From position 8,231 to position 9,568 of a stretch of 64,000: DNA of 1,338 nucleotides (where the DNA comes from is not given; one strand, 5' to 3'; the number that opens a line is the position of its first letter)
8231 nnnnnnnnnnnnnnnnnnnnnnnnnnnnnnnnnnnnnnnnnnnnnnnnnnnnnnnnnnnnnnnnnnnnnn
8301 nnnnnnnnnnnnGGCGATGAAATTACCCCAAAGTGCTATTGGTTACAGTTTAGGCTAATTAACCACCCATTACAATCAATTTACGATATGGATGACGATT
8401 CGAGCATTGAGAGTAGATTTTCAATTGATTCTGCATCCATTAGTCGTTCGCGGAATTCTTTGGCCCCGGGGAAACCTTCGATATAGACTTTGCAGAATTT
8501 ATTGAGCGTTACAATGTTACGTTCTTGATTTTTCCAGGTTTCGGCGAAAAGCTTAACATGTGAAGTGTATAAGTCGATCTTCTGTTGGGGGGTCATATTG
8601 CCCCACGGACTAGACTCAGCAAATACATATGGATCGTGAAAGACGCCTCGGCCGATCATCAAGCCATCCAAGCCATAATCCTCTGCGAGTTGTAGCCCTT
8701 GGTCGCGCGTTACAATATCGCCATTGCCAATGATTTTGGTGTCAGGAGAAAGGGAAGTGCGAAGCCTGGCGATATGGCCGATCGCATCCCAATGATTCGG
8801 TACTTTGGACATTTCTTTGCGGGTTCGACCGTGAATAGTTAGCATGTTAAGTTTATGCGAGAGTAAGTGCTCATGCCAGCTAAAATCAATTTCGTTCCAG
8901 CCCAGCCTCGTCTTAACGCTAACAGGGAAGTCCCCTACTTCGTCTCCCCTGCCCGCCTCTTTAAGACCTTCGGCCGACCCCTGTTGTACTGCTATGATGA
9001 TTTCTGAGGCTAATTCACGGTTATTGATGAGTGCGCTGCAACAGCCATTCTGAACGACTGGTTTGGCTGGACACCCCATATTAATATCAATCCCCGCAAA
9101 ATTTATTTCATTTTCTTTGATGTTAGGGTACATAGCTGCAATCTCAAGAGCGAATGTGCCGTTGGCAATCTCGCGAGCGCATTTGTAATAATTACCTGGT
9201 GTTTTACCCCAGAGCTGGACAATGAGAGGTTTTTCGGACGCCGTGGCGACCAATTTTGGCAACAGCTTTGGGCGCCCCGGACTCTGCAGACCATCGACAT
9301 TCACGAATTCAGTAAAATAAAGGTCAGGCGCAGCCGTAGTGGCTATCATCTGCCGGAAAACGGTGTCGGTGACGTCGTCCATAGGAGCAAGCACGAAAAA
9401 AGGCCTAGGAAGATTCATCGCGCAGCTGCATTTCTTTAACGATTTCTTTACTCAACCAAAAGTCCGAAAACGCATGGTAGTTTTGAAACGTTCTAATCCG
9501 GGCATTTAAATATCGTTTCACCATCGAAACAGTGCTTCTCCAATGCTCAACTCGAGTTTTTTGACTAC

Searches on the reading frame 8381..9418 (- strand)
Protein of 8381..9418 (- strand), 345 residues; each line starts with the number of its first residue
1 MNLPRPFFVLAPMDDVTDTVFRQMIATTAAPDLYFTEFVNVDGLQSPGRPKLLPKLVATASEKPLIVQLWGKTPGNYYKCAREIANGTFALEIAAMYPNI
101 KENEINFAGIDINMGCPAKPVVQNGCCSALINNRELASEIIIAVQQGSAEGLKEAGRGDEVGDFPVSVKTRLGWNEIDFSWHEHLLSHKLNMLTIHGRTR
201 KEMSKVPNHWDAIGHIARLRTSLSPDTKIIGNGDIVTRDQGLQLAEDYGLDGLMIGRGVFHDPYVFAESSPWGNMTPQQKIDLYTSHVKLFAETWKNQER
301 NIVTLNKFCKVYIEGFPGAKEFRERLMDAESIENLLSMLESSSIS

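Call 66: search_protein_families(library=pfam, proteins=[window:8381-9418:-], max_evalue=0.001)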
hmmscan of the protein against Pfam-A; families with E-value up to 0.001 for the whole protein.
window:8381-9418:- (345 aa): 1 family
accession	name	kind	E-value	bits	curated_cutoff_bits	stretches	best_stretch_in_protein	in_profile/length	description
PF01207.24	Dus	-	2.4e-46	158.7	20.4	1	10-337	2-300/311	Dihydrouridine synthase (Dus)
